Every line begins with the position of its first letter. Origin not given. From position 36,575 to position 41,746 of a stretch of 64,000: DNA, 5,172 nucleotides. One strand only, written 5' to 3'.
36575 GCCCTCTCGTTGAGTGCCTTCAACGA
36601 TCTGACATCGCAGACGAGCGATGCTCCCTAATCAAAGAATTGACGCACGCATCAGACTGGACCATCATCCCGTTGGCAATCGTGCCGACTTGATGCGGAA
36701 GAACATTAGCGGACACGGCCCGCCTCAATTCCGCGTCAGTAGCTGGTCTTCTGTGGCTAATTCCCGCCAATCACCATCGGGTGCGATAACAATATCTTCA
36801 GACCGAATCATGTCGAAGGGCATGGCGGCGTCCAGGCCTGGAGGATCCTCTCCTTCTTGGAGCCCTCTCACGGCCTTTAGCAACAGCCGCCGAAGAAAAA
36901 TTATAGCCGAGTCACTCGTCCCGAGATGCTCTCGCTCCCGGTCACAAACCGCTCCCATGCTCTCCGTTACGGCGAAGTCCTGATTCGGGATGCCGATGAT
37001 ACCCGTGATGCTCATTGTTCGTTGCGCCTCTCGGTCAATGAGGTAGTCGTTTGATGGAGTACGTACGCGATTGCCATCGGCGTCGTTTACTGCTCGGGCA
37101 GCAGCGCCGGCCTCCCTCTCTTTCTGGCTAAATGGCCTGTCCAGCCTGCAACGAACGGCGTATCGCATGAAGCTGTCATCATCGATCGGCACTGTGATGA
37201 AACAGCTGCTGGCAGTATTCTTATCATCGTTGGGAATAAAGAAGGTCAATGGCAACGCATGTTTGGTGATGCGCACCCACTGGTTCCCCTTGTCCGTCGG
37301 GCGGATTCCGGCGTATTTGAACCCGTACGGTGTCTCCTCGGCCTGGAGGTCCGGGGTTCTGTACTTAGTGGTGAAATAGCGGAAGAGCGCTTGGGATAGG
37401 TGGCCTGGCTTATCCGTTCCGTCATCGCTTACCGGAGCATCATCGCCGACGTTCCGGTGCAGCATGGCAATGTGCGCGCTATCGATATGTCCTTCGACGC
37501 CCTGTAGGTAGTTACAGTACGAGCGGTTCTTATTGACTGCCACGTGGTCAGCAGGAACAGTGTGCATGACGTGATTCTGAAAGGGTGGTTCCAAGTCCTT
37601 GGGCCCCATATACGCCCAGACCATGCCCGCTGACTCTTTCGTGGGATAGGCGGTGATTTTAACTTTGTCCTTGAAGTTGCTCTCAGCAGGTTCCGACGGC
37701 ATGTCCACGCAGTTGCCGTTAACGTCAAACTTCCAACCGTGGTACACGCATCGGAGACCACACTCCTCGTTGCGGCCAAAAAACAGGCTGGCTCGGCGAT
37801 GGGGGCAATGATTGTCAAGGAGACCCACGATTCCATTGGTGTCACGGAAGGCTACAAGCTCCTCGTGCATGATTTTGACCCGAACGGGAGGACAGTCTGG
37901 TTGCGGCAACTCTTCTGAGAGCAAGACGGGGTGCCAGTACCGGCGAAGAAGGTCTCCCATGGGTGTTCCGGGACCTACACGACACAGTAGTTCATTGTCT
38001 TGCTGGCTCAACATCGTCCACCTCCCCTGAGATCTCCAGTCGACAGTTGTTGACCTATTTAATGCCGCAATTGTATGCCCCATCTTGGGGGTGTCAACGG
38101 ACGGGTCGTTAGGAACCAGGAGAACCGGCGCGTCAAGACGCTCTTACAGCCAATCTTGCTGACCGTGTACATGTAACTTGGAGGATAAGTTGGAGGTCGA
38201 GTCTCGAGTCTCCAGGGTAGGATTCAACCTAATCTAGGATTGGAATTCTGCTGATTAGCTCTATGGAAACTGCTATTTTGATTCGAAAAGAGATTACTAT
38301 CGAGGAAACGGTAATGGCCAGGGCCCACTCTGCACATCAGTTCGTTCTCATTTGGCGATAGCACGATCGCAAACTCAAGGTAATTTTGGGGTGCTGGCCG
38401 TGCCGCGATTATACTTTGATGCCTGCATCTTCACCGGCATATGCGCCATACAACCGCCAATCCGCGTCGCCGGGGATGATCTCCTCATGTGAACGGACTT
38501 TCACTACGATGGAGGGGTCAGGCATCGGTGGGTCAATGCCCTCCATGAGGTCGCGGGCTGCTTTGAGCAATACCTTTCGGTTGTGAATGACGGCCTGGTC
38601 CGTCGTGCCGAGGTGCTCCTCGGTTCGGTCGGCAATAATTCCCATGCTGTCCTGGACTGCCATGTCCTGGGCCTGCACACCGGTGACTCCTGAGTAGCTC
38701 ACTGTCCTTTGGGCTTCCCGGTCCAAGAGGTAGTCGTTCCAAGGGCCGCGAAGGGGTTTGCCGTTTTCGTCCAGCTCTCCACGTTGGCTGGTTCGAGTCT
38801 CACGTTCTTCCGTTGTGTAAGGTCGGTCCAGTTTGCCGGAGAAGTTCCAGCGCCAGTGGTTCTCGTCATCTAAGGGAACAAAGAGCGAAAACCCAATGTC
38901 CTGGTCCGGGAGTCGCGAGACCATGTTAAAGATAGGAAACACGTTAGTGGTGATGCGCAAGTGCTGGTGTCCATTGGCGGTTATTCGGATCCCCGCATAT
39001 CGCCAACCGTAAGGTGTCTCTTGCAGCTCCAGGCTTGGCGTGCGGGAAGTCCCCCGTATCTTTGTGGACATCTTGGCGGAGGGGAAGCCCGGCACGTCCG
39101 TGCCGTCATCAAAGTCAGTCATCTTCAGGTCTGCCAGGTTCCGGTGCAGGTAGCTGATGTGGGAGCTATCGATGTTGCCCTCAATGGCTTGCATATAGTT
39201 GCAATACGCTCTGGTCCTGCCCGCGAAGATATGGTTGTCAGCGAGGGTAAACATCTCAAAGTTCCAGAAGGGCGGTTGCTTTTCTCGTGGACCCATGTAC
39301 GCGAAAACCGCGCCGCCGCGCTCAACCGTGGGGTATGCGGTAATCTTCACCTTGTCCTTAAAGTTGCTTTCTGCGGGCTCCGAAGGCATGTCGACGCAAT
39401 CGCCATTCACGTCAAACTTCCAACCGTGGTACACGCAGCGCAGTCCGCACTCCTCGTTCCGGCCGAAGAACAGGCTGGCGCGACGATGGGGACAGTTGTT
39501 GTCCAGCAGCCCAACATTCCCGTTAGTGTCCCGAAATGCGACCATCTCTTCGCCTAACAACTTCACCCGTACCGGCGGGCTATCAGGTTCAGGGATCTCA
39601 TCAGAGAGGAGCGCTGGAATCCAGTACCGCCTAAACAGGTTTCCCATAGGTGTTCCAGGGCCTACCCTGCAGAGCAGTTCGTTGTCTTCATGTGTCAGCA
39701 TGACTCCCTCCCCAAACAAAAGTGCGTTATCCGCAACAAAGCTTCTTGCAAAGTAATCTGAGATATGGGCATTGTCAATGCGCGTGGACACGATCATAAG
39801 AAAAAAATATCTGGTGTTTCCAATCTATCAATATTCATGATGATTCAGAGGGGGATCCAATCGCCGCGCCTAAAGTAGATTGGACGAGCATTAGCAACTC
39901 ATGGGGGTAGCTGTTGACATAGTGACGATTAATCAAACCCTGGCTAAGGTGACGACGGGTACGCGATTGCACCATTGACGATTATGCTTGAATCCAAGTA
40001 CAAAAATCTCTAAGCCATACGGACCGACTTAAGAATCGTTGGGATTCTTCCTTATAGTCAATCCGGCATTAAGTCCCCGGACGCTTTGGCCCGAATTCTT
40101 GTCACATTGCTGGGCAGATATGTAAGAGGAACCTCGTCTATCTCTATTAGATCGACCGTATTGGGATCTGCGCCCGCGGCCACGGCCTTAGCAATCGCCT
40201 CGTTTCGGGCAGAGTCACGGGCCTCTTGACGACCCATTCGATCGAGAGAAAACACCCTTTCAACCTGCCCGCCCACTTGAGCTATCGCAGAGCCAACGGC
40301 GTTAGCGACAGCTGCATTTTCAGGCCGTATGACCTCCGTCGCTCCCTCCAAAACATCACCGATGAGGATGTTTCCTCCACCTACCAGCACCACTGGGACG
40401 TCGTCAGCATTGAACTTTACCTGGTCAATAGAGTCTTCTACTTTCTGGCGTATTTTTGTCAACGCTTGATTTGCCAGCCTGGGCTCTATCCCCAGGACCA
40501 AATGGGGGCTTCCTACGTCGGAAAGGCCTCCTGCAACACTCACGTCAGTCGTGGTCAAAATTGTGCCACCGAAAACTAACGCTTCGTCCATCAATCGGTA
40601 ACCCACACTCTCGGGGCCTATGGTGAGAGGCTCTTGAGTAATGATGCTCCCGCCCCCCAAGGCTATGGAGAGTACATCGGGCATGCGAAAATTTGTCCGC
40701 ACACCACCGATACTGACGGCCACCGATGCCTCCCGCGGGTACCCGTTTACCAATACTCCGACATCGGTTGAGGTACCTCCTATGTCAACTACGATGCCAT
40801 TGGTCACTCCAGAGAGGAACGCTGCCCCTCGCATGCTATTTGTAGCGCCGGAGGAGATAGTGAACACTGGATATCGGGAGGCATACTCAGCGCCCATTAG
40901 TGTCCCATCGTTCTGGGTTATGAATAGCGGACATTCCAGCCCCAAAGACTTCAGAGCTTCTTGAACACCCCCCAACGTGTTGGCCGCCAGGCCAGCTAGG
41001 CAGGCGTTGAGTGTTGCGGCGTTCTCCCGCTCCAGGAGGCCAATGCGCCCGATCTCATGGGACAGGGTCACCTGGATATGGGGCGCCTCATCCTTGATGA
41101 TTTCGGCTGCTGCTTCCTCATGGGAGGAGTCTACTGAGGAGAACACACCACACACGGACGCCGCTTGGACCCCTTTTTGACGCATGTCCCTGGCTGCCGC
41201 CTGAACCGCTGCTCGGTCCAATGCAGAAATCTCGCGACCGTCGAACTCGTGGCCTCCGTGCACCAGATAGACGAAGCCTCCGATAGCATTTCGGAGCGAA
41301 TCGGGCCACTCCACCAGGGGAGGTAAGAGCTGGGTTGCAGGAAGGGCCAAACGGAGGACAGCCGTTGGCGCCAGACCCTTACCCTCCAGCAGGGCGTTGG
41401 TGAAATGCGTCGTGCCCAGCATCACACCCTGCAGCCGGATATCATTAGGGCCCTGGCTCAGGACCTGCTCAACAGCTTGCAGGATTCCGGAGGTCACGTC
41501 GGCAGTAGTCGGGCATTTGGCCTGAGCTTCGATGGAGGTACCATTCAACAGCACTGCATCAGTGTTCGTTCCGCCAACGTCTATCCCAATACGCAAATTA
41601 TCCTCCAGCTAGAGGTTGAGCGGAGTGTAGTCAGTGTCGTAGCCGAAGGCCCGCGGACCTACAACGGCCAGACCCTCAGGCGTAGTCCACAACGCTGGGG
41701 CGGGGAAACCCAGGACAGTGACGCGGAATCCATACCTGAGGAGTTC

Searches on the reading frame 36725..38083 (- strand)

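Call 5: search_protein_families(library=pfam, proteins=[window:36725-38083:-])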
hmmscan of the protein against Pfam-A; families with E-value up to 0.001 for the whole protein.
window:36725-38083:- (452 aa): 2 families
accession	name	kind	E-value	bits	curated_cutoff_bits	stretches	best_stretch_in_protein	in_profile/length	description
PF19301.5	LigXa_C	-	9.5e-47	160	27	1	157-446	1-288/304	LigXa C-terminal domain like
PF00355.32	Rieske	-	1e-17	64.3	20.3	1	50-133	2-83/88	Rieske [2Fe-2S] domain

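Call 6: search_protein_families(library=ncbifam, proteins=[window:36725-38083:-])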
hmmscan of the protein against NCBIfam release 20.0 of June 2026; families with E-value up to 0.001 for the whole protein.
window:36725-38083:- (452 aa): 5 families
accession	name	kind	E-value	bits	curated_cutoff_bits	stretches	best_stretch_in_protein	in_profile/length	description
NF052579.1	BetMthstMoxSdmAMthl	equivalog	4.4e-18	65.4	600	1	48-164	16-131/351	4beta-methylsterol monooxygenase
NF042946.1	3PPDioc_HcaE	equivalog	6.1e-05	22.2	830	1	74-140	62-127/450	3-phenylpropionate/cinnamic acid dioxygenase subunit alpha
NF041684.1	ant_diox_AndAc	equivalog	0.00031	19.5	750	1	71-129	67-126/418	anthranilate 1,2-dioxygenase large subunit AndAc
NF058607.1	GlBtMonoOxGbcA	equivalog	0.00085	17.9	670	0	45-128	51-134/420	glycine betaine monooxygenase oxygenase subunit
NF041174.1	SDX_Thmprot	equivalog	0.001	19.2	170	0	67-155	17-105/109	sulredoxin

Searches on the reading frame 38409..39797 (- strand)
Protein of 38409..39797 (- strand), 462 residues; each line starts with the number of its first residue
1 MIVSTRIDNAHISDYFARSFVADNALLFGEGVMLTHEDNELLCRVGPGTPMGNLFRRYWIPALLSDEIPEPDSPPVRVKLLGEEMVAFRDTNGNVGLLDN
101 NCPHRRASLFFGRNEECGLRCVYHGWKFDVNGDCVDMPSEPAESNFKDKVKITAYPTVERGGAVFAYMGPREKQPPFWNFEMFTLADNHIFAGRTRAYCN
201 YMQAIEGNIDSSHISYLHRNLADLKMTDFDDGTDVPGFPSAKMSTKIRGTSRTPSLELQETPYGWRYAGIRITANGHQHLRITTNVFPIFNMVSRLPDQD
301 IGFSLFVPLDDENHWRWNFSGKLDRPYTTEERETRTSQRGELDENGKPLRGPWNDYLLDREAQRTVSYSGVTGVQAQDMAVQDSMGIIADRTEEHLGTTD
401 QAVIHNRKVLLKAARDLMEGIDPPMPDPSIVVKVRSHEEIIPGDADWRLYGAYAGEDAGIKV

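Call 5: search_protein_families(library=pfam, proteins=[window:38409-39797:-])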
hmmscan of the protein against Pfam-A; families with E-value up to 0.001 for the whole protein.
window:38409-39797:- (462 aa): 2 families
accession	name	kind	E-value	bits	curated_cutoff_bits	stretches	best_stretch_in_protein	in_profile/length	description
PF19301.5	LigXa_C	-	4.6e-43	148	27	1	166-456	1-290/304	LigXa C-terminal domain like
PF00355.32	Rieske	-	8.4e-19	67.7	20.3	1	59-142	2-83/88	Rieske [2Fe-2S] domain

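Call 6: search_protein_families(library=ncbifam, proteins=[window:38409-39797:-])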
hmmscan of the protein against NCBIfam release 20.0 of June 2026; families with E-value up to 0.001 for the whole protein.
window:38409-39797:- (462 aa): 6 families
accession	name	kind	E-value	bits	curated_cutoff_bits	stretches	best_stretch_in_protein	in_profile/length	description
NF052579.1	BetMthstMoxSdmAMthl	equivalog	2.3e-14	53.1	600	1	76-170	33-128/351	4beta-methylsterol monooxygenase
NF058607.1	GlBtMonoOxGbcA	equivalog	2.7e-06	26.1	670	1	51-236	48-239/420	glycine betaine monooxygenase oxygenase subunit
NF042946.1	3PPDioc_HcaE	equivalog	4.9e-06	25.8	830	1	54-149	34-132/450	3-phenylpropionate/cinnamic acid dioxygenase subunit alpha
TIGR03228.1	anthran_1_2_A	equivalog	9.9e-06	24.5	671.9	1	51-138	31-120/438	anthranilate 1,2-dioxygenase large subunit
NF041684.1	ant_diox_AndAc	equivalog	6.7e-05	21.6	750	1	64-138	52-126/418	anthranilate 1,2-dioxygenase large subunit AndAc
TIGR03229.1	benzo_1_2_benA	equivalog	0.00051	19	780.95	1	54-138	34-118/433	benzoate 1,2-dioxygenase large subunit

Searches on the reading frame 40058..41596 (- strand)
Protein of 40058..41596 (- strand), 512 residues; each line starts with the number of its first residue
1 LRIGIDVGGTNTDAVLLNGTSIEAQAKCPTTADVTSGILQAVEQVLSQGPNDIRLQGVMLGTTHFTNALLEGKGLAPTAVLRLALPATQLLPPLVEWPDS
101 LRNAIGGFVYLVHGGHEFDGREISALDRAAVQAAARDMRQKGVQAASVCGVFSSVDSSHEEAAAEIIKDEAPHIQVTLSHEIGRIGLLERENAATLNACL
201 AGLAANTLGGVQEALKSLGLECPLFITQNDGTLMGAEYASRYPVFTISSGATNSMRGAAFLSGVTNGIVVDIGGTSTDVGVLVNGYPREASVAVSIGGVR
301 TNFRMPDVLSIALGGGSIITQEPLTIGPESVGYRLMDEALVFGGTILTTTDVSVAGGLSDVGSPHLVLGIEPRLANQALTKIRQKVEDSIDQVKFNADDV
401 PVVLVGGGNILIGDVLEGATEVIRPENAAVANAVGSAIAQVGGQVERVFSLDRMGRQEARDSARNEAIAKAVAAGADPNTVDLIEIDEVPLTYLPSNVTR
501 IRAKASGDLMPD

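Call 8: search_protein_families(library=pfam, proteins=[window:40058-41596:-])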
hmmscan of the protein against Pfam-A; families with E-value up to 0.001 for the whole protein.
window:40058-41596:- (512 aa): 4 families
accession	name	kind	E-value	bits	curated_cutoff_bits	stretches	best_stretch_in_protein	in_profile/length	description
PF05378.19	Hydant_A_N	-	2.4e-41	141.8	25.2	1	2-170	1-175/176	Hydantoinase/oxoprolinase N-terminal region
PF01968.24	Hydantoinase_A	-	2.4e-29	102.9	22.9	1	190-390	1-210/291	Hydantoinase/oxoprolinase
PF13941.12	MutL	-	5.4e-06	25.9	27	0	5-48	4-51/450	MutL protein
PF21522.3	MreB-like_C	-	0.00033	21.7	27.8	0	366-417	77-122/123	Archaeal actin homologue MreB-like, C-terminal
